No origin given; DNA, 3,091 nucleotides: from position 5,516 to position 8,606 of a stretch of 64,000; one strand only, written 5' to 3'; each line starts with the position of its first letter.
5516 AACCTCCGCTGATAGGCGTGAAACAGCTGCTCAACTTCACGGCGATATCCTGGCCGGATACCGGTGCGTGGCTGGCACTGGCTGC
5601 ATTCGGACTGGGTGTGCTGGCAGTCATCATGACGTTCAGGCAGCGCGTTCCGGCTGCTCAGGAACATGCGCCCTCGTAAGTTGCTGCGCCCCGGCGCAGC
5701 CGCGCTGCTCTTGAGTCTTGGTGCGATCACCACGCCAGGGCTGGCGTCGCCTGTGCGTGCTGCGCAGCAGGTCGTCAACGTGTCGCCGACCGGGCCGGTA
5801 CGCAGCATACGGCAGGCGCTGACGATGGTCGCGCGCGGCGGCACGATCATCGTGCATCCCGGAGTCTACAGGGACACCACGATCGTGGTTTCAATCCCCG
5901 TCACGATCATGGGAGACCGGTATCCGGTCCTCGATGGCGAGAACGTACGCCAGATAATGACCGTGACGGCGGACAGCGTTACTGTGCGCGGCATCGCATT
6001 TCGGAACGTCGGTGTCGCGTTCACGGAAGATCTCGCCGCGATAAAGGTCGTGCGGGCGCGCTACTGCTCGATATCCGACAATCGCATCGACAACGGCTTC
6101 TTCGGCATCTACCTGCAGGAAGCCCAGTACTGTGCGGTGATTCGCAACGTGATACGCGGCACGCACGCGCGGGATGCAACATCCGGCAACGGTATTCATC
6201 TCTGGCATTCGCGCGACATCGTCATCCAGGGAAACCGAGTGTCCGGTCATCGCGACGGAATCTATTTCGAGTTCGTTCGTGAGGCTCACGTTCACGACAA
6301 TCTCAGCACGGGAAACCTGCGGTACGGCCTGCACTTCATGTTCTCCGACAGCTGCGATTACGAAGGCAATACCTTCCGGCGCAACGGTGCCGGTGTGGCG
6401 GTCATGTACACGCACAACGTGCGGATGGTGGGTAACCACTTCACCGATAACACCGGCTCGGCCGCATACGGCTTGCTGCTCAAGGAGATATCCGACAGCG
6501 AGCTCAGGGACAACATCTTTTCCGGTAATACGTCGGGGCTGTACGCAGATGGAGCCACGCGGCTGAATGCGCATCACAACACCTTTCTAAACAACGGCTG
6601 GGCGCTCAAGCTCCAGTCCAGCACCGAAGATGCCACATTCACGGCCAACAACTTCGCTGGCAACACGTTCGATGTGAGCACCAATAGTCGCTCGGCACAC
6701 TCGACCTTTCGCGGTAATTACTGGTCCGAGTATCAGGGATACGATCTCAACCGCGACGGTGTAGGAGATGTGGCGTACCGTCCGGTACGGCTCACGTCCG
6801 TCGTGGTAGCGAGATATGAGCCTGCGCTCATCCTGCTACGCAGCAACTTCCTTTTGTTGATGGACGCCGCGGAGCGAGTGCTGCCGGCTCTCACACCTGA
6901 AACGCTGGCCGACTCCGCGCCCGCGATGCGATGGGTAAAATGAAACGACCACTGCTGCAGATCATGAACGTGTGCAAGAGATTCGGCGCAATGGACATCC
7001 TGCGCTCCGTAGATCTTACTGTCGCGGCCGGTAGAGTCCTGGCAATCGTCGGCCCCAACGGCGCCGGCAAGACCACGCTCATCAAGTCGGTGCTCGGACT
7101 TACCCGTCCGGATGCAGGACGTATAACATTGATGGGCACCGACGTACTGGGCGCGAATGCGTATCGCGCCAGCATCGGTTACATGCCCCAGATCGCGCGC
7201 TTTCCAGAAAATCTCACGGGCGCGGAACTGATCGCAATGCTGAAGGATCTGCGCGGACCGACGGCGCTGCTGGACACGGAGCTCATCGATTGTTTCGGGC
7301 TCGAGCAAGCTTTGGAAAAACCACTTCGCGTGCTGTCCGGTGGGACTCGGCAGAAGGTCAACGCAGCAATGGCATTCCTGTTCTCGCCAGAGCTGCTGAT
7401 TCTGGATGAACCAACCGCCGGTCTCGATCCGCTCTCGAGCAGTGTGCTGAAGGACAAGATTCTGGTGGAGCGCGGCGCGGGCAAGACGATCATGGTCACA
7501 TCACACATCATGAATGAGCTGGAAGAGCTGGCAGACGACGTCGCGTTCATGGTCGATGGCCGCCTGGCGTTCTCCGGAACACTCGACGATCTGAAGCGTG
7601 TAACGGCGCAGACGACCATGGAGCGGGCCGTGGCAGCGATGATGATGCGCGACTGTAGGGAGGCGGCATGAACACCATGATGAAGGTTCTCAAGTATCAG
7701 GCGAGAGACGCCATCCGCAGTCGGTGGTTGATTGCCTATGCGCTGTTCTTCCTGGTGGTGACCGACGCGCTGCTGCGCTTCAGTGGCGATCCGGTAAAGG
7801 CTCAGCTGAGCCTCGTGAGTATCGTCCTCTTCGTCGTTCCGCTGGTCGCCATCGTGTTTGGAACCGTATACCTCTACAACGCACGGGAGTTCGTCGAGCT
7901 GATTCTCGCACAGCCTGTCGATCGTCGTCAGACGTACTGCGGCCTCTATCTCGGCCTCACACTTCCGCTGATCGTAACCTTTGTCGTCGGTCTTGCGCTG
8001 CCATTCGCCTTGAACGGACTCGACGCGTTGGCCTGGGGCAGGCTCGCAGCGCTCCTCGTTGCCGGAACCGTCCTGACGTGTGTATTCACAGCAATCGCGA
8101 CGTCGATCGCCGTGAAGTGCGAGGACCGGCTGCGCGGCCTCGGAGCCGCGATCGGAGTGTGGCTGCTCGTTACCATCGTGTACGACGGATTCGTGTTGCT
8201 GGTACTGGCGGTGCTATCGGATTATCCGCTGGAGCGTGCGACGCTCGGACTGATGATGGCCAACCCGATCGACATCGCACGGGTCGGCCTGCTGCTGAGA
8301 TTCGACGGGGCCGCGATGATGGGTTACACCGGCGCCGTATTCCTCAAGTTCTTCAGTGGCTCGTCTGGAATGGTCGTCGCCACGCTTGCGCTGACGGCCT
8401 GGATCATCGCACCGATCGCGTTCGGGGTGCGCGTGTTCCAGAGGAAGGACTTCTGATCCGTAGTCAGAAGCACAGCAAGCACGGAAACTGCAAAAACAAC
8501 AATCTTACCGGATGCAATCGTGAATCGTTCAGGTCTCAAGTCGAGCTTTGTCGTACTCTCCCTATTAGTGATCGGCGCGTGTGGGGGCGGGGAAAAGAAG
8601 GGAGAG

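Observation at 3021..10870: Minimal clade II-type nos cluster lacking nosL and all known electron-input genes, with a cupredoxin and a P-type ATPase appended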

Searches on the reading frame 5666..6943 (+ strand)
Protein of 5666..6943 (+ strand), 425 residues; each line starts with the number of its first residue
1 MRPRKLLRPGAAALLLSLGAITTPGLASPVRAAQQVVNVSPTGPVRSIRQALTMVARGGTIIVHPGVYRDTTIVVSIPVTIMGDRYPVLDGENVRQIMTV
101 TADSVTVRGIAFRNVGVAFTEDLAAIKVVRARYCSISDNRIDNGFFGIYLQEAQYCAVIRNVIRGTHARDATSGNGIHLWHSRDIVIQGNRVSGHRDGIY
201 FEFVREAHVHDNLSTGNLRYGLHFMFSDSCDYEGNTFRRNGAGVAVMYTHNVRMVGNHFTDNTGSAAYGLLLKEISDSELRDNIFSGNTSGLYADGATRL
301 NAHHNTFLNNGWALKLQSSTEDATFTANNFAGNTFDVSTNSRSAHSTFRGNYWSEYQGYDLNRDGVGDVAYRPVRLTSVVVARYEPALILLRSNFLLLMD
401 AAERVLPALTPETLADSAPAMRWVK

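Call 4: search_protein_families(library=pfam, proteins=[window:5666-6943:+], max_evalue=0.01)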
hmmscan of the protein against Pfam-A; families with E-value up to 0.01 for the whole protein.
window:5666-6943:+ (425 aa): 3 families
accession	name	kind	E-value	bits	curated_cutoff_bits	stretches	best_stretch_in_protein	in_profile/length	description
PF05048.19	NosD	-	7.9e-38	130.5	23.6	1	166-358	8-212/212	Periplasmic copper-binding protein (NosD)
PF13229.12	Beta_helix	-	1e-34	119.9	25.9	2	175-330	1-158/158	Right handed beta helix region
PF07602.17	DUF1565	-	6.9e-05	22.7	20.3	1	43-223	13-203/257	Protein of unknown function (DUF1565)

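Call 5: search_protein_families(library=ncbifam, proteins=[window:5666-6943:+], max_evalue=0.01)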
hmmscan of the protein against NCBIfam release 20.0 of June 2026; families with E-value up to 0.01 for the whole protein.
window:5666-6943:+ (425 aa): 3 families
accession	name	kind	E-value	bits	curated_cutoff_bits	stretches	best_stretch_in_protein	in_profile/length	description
TIGR04247.1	NosD_copper_fam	subfamily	3.6e-124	414.2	300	1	48-422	1-377/377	nitrous oxide reductase family maturation protein NosD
TIGR03804.1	para_beta_helix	repeat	1.9e-17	62.6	19.45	1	128-165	4-41/44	parallel beta-helix repeat protein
TIGR03805.1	beta_helix_1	subfamily_domain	2.6e-13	49.7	141.5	1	49-217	2-173/314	parallel beta-helix domain-containing protein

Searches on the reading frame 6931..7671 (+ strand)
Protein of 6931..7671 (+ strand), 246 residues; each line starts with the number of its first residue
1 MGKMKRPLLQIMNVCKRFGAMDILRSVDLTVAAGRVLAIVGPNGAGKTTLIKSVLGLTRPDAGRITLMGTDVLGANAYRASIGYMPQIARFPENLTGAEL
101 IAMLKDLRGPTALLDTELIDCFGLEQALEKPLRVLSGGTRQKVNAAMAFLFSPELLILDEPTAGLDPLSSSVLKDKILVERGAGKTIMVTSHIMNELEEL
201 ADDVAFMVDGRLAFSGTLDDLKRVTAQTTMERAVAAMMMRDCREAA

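Call 4: search_protein_families(library=pfam, proteins=[window:6931-7671:+], max_evalue=0.01)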
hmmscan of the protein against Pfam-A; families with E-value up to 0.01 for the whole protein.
window:6931-7671:+ (246 aa): 17 families
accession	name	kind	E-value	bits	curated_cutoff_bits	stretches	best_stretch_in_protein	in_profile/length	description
PF00005.33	ABC_tran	-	6.1e-28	98.6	25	1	24-163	1-137/137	ABC transporter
PF13304.12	AAA_21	-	2.6e-11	44.6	27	2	131-197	234-303/304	AAA domain, putative AbiEii toxin, Type IV TA system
PF13401.12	AAA_22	-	0.00021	22.1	27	1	35-61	6-35/130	AAA domain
PF02463.25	SMC_N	-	0.00028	20.8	40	0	35-55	25-48/220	RecF/RecN/SMC N terminal domain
PF13191.12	AAA_16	-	0.00056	20.9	32.6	0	32-63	20-52/167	AAA ATPase domain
PF13476.12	AAA_23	-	0.00091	20.3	27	1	36-53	21-38/201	AAA domain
PF01637.24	ATPase_2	-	0.0013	19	33.2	0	35-55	21-41/225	ATPase domain predominantly from Archaea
PF13555.12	AAA_29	-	0.0022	18.1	27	1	31-54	19-42/61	P-loop containing region of AAA domain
PF02492.25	cobW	-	0.003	17.6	20.7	0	36-58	2-23/180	CobW/HypB/UreG, nucleotide-binding domain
PF19993.5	DO-GTPase2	-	0.0032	17.6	27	0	35-54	1-20/226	Double-GTPase 2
PF13604.12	AAA_30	-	0.004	17.4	27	0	33-78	16-62/191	AAA domain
PF13173.12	AAA_14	-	0.0053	17.2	27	0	35-55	3-23/129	AAA domain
PF24883.2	NPHP3_N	-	0.007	17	24.8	0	34-55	22-43/164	Nephrocystin 3, N-terminal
PF12775.13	AAA_7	-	0.0073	16.3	25.8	0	27-56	26-55/181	P-loop containing dynein motor region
PF13671.12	AAA_33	-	0.008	16.9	27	0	36-56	1-21/143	AAA domain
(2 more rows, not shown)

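Call 5: search_protein_families(library=ncbifam, proteins=[window:6931-7671:+], max_evalue=0.01)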
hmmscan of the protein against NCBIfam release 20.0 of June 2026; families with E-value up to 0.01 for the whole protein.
window:6931-7671:+ (246 aa): 194 families (the best 25 are shown)
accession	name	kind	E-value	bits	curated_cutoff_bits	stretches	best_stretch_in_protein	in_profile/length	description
TIGR01188.1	drrA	subfamily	1.1e-53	182.5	312.45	1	16-235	1-226/302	daunorubicin resistance ABC transporter, ATP-binding protein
TIGR03740.1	galliderm_ABC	subfamily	5.8e-38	130.8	309.75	1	9-219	1-209/223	lantibiotic protection ABC transporter ATP-binding subunit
TIGR03522.1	GldA_ABC_ATP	equivalog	2.4e-37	129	402.6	1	10-231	4-229/301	gliding motility-associated ABC transporter ATP-binding subunit GldA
NF010060.0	PRK13537.1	equivalog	1.5e-36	125.9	521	1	4-217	11-229/314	nodulation factor ABC transporter ATP-binding protein NodI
TIGR04406.1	LPS_export_lptB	equivalog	2.3e-36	125.3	240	1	9-221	2-222/239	LPS export ABC transporter ATP-binding protein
NF010059.0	PRK13536.1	equivalog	1.7e-35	122.4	549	1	9-217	44-257/342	nodulation factor ABC transporter ATP-binding protein NodI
TIGR03864.1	PQQ_ABC_ATP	hypoth_equivalog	3.5e-35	121.5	302.25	1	9-235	2-233/236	ABC transporter, ATP-binding subunit, PQQ-dependent alcohol dehydrogenase system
NF033858.1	ABC2_perm_RbbA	equivalog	7.3e-35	120.1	1050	1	8-241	266-504/909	ribosome-associated ATPase/putative transporter RbbA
TIGR01288.1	nodI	equivalog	3e-34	118.4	424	1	10-217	6-218/303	nodulation factor ABC transporter ATP-binding protein NodI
NF011967.0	PRK15439.1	equivalog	9.2e-34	116.7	586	1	4-239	7-245/510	autoinducer 2 ABC transporter ATP-binding protein LsrA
TIGR03410.1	urea_trans_UrtE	equivalog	1.6e-32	112.9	285.8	1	9-228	1-226/230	urea ABC transporter ATP-binding subunit UrtE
NF008030.0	PRK10762.1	equivalog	2e-32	112.6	745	2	6-211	2-218/501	ribose ABC transporter ATP-binding protein RbsA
TIGR00968.1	3a0106s01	subfamily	8.8e-32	110.5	342.75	1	10-228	2-225/237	sulfate ABC transporter ATP-binding protein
TIGR02142.1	modC_ABC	equivalog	1.1e-31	110.4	285.05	1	25-238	14-236/353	molybdenum ABC transporter ATP-binding protein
TIGR03265.1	PhnT2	equivalog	3.1e-31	108.9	457.7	1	7-221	3-222/353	putative 2-aminoethylphosphonate ABC transporter ATP-binding protein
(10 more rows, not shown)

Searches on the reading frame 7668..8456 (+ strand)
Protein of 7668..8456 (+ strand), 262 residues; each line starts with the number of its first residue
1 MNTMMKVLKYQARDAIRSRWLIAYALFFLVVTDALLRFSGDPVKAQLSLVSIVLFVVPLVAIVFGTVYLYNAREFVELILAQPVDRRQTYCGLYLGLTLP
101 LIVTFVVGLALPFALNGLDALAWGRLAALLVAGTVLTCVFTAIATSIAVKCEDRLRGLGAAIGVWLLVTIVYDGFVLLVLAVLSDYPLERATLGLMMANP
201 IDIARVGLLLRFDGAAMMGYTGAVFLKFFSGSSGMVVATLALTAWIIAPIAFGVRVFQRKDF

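Call 4: search_protein_families(library=pfam, proteins=[window:7668-8456:+], max_evalue=0.01)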
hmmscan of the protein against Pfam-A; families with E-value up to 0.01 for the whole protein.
window:7668-8456:+ (262 aa): 1 family
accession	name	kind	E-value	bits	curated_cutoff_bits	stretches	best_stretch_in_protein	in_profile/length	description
PF12679.13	ABC2_membrane_2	-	9.4e-13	48.5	27.2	1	6-261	2-282/283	ABC-2 family transporter protein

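Call 5: search_protein_families(library=ncbifam, proteins=[window:7668-8456:+], max_evalue=0.01)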
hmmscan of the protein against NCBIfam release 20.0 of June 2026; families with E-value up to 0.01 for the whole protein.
window:7668-8456:+ (262 aa): 0 families
